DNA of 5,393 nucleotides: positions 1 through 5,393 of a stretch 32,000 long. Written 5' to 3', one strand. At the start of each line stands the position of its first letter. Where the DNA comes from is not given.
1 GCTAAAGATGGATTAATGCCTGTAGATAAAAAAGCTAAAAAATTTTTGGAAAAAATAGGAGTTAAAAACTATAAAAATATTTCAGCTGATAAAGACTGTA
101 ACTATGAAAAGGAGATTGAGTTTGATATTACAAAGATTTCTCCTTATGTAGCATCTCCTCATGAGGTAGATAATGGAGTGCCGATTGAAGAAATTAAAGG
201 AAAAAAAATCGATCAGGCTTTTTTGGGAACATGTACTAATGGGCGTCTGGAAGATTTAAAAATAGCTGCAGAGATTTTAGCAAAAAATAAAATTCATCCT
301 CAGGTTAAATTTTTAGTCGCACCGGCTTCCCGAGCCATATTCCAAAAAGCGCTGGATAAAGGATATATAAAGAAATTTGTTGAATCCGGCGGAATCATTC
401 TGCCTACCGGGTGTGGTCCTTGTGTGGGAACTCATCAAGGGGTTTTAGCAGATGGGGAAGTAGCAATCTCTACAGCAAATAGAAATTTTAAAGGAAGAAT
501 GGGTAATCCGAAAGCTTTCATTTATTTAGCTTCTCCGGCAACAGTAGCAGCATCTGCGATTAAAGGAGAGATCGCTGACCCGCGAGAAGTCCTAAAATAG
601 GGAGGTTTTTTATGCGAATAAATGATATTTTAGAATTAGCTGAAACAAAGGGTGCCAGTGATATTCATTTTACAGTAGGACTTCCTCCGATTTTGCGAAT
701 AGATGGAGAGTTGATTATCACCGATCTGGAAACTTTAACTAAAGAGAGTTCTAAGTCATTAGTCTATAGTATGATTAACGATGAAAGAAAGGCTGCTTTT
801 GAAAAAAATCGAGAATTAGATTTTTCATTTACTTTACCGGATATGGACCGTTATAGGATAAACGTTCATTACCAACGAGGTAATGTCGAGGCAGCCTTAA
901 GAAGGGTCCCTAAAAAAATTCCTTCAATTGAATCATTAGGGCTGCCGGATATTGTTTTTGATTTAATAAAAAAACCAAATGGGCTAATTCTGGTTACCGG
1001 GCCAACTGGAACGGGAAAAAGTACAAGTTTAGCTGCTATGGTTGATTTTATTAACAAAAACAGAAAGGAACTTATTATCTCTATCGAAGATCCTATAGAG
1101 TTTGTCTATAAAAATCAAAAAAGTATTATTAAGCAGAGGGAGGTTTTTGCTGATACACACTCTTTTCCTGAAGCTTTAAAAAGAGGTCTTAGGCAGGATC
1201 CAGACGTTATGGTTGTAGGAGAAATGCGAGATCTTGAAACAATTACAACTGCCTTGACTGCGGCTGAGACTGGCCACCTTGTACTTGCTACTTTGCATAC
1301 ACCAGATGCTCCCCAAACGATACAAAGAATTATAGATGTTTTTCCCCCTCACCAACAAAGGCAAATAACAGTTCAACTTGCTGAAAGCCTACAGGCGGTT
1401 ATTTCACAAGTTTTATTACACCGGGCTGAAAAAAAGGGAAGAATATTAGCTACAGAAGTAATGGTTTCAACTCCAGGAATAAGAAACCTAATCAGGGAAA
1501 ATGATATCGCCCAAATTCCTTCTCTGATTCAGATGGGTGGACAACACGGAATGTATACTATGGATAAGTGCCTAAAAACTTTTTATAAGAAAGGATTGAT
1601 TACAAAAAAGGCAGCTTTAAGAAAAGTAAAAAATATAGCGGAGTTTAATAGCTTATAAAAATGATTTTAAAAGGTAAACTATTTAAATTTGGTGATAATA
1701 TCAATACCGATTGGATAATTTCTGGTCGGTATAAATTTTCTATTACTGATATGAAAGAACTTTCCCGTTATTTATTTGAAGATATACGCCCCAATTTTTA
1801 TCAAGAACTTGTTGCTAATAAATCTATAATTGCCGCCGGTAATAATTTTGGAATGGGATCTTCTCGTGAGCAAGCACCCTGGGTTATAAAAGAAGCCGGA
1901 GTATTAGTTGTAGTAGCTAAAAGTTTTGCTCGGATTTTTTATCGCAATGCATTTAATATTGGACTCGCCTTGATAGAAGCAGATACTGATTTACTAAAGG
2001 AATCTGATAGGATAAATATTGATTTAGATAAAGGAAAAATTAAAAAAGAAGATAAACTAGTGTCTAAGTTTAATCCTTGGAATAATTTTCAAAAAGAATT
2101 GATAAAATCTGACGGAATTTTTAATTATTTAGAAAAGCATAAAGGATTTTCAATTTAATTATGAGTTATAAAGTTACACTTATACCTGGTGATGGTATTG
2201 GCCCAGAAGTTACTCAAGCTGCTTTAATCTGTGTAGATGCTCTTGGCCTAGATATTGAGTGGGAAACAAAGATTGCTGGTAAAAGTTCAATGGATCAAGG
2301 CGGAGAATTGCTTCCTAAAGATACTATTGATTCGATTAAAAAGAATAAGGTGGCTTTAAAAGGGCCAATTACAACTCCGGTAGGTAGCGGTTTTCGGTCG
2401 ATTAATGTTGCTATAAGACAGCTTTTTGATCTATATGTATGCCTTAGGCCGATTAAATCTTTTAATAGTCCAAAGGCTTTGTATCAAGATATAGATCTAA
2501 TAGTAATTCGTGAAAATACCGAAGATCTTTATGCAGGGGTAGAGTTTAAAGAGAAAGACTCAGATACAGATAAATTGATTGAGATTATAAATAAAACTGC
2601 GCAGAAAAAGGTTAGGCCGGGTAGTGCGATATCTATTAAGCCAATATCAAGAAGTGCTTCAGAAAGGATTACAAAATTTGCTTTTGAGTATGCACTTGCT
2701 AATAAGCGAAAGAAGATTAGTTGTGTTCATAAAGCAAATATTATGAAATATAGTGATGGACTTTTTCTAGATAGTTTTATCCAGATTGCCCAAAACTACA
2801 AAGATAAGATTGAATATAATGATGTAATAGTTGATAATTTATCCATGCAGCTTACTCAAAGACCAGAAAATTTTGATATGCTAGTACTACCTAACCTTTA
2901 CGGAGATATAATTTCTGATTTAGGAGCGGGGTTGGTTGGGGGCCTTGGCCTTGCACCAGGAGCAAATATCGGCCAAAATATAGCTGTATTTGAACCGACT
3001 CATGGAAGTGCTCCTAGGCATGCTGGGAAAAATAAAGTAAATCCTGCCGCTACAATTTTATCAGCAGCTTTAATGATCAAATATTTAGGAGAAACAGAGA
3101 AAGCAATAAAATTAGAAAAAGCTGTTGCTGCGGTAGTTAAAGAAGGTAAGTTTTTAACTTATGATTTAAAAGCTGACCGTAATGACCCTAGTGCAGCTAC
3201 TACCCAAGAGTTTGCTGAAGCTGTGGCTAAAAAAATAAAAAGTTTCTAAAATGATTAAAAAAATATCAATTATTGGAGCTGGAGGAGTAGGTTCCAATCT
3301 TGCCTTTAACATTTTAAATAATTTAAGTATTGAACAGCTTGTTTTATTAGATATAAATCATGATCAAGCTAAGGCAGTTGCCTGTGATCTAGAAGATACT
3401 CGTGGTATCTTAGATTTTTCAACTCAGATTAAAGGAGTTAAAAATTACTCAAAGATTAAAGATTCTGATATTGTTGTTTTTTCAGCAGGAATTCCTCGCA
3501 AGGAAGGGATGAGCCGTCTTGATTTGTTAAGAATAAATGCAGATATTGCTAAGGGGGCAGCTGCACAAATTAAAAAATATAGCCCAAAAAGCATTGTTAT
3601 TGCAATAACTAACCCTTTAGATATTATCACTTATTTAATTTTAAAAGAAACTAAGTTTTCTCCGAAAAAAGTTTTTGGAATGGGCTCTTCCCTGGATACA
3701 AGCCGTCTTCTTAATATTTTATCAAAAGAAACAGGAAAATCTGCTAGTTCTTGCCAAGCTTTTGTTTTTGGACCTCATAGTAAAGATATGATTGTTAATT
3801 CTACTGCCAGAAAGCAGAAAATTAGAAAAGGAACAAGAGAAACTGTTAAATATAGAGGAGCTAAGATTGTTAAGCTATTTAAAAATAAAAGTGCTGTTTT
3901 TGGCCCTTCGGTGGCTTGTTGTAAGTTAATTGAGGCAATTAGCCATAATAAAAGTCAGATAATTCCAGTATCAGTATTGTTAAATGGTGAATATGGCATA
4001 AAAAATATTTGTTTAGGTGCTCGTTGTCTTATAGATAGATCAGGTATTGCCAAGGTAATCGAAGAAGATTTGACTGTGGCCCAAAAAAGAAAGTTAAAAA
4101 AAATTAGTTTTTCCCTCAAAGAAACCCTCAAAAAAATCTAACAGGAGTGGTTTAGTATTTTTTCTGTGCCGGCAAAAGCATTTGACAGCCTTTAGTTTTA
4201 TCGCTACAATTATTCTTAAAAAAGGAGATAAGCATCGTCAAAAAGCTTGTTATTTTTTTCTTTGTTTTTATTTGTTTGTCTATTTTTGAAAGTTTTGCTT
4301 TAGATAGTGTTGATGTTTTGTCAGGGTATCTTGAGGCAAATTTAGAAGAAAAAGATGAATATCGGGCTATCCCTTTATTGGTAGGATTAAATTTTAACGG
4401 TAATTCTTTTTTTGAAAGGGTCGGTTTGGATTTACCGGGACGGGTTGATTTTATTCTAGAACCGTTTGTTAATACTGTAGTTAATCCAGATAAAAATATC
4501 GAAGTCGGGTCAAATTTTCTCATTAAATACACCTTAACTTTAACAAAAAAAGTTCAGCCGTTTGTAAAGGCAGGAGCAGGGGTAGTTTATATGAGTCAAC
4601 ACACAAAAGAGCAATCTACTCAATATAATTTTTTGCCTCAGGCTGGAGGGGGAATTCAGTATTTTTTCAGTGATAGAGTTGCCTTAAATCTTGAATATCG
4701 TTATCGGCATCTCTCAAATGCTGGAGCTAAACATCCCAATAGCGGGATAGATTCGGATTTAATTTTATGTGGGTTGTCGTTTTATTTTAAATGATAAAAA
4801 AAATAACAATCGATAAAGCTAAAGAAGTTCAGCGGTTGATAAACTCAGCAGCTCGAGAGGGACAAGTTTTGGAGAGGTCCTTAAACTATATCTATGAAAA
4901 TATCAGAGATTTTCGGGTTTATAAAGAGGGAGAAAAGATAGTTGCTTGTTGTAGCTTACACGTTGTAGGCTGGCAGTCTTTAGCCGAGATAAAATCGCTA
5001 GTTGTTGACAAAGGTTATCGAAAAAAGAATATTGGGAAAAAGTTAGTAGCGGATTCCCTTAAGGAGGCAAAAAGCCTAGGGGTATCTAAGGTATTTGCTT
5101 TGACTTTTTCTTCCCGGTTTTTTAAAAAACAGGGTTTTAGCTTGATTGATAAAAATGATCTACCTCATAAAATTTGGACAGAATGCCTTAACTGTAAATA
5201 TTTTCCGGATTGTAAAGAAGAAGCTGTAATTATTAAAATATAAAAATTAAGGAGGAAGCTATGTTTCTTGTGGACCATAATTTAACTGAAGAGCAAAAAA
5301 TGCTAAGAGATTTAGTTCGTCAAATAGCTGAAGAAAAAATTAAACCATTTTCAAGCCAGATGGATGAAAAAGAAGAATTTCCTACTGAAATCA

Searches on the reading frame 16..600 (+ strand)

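Call 62: search_protein_families(library=pfam, proteins=[window:16-600:+], max_evalue=0.00001)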
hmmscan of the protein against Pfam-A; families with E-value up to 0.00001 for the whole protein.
window:16-600:+ (194 aa): 1 family
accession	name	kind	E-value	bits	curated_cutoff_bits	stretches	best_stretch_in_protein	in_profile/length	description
PF00330.25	Aconitase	-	6.1e-44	151.2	28.7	1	59-184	335-463/463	Aconitase family (aconitate hydratase)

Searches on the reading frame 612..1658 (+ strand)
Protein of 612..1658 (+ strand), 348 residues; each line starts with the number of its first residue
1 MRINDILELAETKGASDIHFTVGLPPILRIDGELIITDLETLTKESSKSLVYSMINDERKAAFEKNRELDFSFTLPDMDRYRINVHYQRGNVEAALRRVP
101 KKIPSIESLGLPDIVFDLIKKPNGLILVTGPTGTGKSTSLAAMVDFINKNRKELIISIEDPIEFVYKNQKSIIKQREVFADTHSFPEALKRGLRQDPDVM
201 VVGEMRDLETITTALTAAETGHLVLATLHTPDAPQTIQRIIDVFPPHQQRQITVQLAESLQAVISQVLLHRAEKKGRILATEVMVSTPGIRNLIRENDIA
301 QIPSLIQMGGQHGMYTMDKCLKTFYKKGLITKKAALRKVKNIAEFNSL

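Call 62: search_protein_families(library=pfam, proteins=[window:612-1658:+], max_evalue=0.00001)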
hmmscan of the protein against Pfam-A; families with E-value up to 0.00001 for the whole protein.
window:612-1658:+ (348 aa): 1 family
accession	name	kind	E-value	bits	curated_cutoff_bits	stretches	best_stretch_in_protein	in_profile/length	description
PF00437.27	T2SSE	-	7.8e-45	153.5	24.9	1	114-277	133-286/370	Type II/IV secretion system protein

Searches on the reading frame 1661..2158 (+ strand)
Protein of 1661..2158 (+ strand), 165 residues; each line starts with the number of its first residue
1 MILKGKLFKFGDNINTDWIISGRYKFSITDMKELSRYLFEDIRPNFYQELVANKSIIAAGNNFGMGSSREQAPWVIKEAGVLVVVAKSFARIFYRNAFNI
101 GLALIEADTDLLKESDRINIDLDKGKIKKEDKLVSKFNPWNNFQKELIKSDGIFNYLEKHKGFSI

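Call 62: search_protein_families(library=pfam, proteins=[window:1661-2158:+], max_evalue=0.00001)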
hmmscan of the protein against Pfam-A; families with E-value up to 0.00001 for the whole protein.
window:1661-2158:+ (165 aa): 2 families
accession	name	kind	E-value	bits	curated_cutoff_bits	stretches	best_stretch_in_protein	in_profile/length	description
PF00694.25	Aconitase_C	-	2.8e-17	63.7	22.8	1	54-105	75-126/131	Aconitase C-terminal domain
PF06434.19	Aconitase_2_N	-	4.6e-06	26.9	27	0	8-152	4-165/204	Aconitate hydratase 2 N-terminus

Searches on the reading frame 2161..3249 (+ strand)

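Call 62: search_protein_families(library=pfam, proteins=[window:2161-3249:+], max_evalue=0.00001)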
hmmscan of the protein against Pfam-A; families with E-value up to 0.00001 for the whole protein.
window:2161-3249:+ (362 aa): 1 family
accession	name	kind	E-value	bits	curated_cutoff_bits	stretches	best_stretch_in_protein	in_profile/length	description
PF00180.25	Iso_dh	-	2.4e-101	339.9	27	1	4-355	1-348/348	Isocitrate/isopropylmalate dehydrogenase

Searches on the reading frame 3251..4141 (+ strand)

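Call 62: search_protein_families(library=pfam, proteins=[window:3251-4141:+], max_evalue=0.00001)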
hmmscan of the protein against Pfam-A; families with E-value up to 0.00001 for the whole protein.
window:3251-4141:+ (296 aa): 3 families
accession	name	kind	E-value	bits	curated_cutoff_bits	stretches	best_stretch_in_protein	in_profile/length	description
PF00056.29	Ldh_1_N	-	6.4e-41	140.1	27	1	4-143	2-141/141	lactate/malate dehydrogenase, NAD binding domain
PF02866.23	Ldh_1_C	-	6.7e-17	62.5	22.6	1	147-295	2-169/174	lactate/malate dehydrogenase, alpha/beta C-terminal domain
PF02056.22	Glyco_hydro_4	-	3.6e-06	27.1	23.2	0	104-136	128-160/183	Family 4 glycosyl hydrolase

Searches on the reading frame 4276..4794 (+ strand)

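Call 62: search_protein_families(library=pfam, proteins=[window:4276-4794:+], max_evalue=0.00001)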
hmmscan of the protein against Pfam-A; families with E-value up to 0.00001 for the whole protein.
window:4276-4794:+ (172 aa): 2 families
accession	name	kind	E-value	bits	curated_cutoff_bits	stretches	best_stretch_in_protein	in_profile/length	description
PF09411.16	PagL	-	5.8e-19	69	23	1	71-163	40-131/136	Lipid A 3-O-deacylase (PagL)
PF13505.12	OMP_b-brl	-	7.4e-09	36.5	28.7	1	70-171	77-175/175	Outer membrane protein beta-barrel domain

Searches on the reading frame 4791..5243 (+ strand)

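Call 62: search_protein_families(library=pfam, proteins=[window:4791-5243:+], max_evalue=0.00001)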
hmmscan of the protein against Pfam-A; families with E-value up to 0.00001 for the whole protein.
window:4791-5243:+ (150 aa): 3 families
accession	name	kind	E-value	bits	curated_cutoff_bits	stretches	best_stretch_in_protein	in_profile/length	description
PF00583.31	Acetyltransf_1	-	1.7e-12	48.1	20.7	1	40-116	34-116/116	Acetyltransferase (GNAT) family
PF13508.13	Acetyltransf_7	-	1.5e-10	41.7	27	1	41-117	5-83/84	Acetyltransferase (GNAT) domain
PF13673.13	Acetyltransf_10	-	2.1e-07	31.4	23.6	1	39-121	31-112/128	Acetyltransferase (GNAT) domain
